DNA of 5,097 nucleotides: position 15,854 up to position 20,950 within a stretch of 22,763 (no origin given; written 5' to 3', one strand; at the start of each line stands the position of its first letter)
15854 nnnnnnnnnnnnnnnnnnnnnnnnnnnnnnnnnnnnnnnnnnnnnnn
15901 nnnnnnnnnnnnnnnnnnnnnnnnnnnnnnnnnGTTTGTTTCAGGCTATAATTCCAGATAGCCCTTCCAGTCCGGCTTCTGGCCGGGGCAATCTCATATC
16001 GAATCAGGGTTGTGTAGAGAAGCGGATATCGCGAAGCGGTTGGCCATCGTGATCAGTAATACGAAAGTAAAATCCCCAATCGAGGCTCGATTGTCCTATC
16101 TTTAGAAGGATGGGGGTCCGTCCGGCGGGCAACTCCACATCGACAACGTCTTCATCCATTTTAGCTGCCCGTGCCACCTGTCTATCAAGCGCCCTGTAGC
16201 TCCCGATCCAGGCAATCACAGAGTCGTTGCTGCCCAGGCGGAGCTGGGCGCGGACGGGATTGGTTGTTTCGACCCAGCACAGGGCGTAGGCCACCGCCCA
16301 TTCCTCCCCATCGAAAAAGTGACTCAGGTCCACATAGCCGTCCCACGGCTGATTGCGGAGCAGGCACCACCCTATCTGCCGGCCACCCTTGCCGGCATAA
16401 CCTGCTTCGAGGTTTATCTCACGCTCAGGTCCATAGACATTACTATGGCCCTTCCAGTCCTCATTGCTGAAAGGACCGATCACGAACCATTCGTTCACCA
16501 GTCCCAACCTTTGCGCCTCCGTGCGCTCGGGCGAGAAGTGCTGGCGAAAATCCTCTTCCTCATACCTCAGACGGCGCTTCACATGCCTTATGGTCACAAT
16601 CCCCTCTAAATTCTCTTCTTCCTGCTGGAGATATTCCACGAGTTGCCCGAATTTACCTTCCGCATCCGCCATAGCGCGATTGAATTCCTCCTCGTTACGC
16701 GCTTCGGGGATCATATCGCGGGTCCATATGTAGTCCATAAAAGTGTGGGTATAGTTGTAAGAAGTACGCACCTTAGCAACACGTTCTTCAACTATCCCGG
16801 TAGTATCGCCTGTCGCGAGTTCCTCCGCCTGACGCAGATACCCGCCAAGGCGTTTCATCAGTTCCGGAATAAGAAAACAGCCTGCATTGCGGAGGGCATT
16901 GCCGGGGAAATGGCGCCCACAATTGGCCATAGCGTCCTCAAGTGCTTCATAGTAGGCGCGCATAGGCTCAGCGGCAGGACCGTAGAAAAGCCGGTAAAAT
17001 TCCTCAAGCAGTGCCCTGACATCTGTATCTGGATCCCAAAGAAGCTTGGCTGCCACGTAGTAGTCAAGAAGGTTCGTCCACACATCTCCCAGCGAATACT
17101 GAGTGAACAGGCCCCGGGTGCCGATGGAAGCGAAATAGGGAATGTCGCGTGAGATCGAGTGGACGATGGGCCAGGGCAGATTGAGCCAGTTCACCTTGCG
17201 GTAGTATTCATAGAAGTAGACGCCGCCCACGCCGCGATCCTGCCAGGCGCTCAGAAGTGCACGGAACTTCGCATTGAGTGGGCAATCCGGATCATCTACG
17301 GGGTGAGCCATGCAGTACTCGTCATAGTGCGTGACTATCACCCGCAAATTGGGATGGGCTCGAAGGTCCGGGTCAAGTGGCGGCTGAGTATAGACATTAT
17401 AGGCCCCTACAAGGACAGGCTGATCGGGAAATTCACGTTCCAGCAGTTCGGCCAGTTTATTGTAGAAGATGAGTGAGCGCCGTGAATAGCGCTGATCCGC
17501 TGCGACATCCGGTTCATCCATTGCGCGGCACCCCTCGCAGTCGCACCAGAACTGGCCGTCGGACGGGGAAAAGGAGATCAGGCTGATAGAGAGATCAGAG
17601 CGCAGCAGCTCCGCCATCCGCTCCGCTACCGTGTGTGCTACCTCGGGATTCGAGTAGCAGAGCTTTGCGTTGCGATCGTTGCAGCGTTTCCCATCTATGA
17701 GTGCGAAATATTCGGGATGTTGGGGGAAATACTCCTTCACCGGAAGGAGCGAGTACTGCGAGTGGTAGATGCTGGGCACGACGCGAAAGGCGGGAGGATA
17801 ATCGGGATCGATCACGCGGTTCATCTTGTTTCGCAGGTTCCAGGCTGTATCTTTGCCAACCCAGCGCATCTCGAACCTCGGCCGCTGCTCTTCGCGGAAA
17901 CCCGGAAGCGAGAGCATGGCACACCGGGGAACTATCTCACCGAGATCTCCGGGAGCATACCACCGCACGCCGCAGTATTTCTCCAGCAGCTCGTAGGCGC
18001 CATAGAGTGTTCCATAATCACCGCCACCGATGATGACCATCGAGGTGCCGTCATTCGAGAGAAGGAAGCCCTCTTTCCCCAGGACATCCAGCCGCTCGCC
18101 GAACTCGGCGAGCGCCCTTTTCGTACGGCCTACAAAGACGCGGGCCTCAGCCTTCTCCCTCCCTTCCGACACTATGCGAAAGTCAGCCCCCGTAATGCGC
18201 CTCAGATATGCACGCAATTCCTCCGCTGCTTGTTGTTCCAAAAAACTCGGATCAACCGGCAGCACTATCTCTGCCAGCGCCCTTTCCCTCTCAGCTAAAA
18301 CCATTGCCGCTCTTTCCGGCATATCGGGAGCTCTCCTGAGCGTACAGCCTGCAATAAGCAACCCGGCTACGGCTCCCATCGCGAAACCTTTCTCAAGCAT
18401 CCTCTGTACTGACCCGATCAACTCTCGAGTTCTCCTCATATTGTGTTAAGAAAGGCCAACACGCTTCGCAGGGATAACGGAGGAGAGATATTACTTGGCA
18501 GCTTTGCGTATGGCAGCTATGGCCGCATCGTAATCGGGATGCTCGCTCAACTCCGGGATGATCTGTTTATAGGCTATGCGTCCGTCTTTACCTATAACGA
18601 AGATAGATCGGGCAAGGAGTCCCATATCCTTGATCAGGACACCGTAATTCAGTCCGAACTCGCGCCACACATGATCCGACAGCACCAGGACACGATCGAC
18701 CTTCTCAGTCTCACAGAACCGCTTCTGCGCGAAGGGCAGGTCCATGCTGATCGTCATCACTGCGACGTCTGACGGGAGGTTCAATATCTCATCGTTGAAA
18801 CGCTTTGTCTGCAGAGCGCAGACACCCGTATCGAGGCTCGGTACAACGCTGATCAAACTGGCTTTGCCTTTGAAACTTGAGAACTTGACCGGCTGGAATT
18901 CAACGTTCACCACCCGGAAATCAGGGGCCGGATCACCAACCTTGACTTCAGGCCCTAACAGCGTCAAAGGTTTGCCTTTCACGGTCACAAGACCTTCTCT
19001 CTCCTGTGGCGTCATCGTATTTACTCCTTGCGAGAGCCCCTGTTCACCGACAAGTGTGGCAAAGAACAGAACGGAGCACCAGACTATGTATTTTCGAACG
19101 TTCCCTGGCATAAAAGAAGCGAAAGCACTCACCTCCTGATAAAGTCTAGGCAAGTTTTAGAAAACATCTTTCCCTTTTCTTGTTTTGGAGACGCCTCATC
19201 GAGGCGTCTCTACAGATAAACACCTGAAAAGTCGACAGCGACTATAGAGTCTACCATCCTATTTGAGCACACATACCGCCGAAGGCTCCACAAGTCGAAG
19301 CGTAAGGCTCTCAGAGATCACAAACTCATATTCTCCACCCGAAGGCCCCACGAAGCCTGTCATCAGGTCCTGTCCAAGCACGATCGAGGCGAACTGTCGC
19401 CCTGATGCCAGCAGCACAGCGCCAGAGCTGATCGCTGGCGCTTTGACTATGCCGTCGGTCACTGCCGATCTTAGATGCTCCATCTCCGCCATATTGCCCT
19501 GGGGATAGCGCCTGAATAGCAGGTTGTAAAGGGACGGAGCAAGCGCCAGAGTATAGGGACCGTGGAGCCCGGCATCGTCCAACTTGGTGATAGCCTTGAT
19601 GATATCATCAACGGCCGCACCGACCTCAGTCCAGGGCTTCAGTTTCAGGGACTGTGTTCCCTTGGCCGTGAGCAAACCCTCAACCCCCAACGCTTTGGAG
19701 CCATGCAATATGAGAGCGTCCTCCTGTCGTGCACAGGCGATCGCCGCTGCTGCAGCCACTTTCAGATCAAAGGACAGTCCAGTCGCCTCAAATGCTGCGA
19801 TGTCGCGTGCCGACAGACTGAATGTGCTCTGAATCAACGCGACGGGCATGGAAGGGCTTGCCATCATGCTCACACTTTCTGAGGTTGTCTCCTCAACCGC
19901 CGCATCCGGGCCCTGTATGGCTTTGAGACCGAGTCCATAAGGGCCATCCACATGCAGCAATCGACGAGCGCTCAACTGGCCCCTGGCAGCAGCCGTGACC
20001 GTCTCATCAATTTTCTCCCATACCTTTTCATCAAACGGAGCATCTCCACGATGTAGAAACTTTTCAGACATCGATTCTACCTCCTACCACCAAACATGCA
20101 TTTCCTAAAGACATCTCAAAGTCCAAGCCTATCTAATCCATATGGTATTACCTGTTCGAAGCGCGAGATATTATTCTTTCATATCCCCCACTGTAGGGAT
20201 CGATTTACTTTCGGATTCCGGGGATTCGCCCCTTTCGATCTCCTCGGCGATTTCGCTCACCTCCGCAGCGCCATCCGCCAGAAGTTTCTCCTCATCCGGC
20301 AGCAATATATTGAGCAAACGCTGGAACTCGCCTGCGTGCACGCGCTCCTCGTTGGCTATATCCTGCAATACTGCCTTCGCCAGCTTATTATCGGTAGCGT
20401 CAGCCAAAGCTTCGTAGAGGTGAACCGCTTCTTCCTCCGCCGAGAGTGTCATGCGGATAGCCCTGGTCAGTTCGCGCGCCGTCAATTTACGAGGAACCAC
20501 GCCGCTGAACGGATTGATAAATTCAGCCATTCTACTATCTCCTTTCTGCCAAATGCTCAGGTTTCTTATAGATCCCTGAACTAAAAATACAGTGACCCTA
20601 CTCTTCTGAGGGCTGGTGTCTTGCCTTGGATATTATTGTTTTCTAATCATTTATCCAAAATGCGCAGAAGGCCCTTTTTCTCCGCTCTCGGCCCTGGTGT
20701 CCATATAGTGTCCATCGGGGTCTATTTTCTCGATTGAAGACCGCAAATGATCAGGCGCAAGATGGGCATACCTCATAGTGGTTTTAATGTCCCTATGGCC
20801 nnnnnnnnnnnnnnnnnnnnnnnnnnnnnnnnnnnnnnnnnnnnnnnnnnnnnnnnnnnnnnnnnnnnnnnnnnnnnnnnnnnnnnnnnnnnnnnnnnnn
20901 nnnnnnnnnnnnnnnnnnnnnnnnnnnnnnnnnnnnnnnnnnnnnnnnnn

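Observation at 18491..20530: EncFtn -> Family-1 encapsulin -> thiol peroxidase arranged as one co-oriented oxidative-stress/iron module beside an integrase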

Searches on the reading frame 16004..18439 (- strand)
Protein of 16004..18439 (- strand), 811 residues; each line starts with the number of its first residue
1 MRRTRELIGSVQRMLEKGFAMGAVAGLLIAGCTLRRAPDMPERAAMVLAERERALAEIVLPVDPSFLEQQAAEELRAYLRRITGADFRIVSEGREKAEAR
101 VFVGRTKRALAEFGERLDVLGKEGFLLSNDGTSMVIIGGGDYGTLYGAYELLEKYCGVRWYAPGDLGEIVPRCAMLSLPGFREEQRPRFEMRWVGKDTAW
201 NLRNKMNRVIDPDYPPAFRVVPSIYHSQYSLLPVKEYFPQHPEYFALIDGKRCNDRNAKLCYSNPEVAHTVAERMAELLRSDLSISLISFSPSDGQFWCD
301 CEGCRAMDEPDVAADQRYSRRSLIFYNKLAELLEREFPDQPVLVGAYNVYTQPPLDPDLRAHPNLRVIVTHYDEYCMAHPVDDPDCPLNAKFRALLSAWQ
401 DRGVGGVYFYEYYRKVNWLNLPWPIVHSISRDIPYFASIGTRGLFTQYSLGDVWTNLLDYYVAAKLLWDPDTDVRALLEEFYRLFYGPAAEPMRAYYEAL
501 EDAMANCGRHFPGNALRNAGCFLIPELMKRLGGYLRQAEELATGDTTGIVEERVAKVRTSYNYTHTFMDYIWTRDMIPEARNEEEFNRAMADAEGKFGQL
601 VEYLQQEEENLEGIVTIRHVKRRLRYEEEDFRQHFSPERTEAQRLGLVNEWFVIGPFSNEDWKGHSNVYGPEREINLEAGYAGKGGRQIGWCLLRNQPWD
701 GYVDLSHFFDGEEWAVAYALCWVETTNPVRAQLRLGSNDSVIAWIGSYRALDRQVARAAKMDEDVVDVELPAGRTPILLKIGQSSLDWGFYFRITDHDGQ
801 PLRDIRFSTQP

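Call 3: search_protein_families(library=pfam, proteins=[window:16004-18439:-], max_evalue=0.01)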
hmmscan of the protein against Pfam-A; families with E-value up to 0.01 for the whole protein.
window:16004-18439:- (811 aa): 3 families
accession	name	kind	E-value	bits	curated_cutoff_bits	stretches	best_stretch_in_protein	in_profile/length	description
PF16126.11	DUF4838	-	2.6e-56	191.6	26.6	1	167-497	6-323/325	Domain of unknown function (DUF4838)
PF03648.19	Glyco_hydro_67N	-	1.3e-09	38.8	24.3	1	67-151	32-120/120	Glycosyl hydrolase family 67 N-terminus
PF02838.20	Glyco_hydro_20b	-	0.00033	21.8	26.1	1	67-149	32-102/124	Glycosyl hydrolase family 20, domain 2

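Call 58: search_protein_families(library=ncbifam, proteins=[window:16004-18439:-], max_evalue=0.001)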
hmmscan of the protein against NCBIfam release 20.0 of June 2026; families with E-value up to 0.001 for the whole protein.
window:16004-18439:- (811 aa): 0 families

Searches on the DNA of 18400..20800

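Call 77: search_rna_families(source=window, start=18400, end=20800, threshold=evalue, max_evalue=5)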
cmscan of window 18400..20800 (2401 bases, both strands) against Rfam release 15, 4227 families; matches with E-value up to 5: 1.
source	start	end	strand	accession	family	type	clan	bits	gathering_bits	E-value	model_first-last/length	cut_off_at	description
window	20056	20140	-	RF01953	SOX2OT_exon3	Gene; lncRNA;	-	11.6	70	2.1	1-276/276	no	SOX2 overlapping transcript exon 3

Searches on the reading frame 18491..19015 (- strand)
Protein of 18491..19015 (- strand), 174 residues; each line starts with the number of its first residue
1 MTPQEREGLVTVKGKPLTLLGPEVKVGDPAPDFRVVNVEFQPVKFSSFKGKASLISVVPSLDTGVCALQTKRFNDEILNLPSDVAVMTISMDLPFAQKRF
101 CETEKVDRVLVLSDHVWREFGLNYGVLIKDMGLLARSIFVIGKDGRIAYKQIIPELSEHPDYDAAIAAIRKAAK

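Call 49: search_solved_structures(query=window:18491-19015:-, max_evalue=1e-10, show_alignments=1)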
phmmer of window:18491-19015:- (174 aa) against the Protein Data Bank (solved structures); distinct sequences matched with E-value up to 1e-10: 22.
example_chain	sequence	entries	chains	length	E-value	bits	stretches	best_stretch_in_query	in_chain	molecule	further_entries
2jsy_A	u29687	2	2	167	1.8e-47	164.4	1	10-171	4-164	Probable thiol peroxidase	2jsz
3p7x_A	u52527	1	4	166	6.1e-45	156.1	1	10-170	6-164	Probable thiol peroxidase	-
8zwt_A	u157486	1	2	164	6.4e-45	156.1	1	10-170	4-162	Thiol peroxidase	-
1psq_A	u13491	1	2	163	3.1e-42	147.4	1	9-170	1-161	probable thiol peroxidase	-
2yzh_A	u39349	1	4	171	3.6e-41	143.9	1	10-170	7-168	Probable thiol peroxidase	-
8xvw_A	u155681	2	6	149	3.8e-41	143.8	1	24-170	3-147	Thiol peroxidase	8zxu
1xvq_A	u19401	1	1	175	2.7e-34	121.5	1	10-170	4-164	thiol peroxidase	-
6udg_A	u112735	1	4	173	2.8e-34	121.5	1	10-170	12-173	Thiol peroxidase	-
9f5v_A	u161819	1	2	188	7.5e-33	116.8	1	10-168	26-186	Thiol peroxidase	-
1y25_A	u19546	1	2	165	7.6e-33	116.8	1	10-169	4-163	Probable thiol peroxidase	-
9f64_A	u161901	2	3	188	1.4e-31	112.7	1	10-168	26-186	Thiol peroxidase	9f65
2xpd_A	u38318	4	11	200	2.3e-31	112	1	10-170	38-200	THIOL PEROXIDASE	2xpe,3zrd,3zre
2yjh_A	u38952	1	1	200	6e-30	107.4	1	10-170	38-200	THIOL PEROXIDASE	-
4je1_A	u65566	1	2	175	1.2e-29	106.5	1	9-170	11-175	Probable thiol peroxidase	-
1qxh_A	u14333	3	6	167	2.4e-29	105.4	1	11-170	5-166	Thiol peroxidase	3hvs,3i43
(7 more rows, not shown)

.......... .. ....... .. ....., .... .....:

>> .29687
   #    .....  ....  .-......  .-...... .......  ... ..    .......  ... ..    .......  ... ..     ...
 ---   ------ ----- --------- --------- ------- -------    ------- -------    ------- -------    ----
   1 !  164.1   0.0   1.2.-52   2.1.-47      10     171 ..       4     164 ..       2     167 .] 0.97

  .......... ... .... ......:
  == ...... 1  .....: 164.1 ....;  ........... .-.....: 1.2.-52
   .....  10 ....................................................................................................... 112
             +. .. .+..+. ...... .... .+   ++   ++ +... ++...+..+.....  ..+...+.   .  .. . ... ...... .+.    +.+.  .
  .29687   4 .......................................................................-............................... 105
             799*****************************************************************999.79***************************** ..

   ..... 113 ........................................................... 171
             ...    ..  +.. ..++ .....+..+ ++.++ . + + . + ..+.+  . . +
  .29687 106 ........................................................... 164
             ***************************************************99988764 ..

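Call 58: search_protein_families(library=ncbifam, proteins=[window:18491-19015:-], max_evalue=0.001)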
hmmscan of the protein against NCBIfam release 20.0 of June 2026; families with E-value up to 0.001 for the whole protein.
window:18491-19015:- (174 aa): 6 families
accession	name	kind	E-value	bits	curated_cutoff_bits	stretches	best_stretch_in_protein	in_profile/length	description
NF001808.0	PRK00522.1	equivalog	1.7e-55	186.9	123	1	10-170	4-166/167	thiol peroxidase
NF045827.1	perox_SUH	exception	1.2e-46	158.4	298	1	10-173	4-169/178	thiol peroxidase Prx-SUH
NF006960.0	PRK09437.1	equivalog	6.4e-10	39.1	140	1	24-148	4-133/156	thioredoxin-dependent thiol peroxidase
NF040737.1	peroxi_PrxU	equivalog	1.6e-09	37.8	270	1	23-154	35-176/233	thioredoxin-dependent peroxiredoxin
TIGR03137.1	AhpC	equivalog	1e-07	31.9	272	1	37-151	18-135/187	alkyl hydroperoxide reductase subunit C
NF053650.1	PerredPrxQDein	equivalog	0.00021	21.3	260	1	31-161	2-136/148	thioredoxin-dependent peroxiredoxin PrxQ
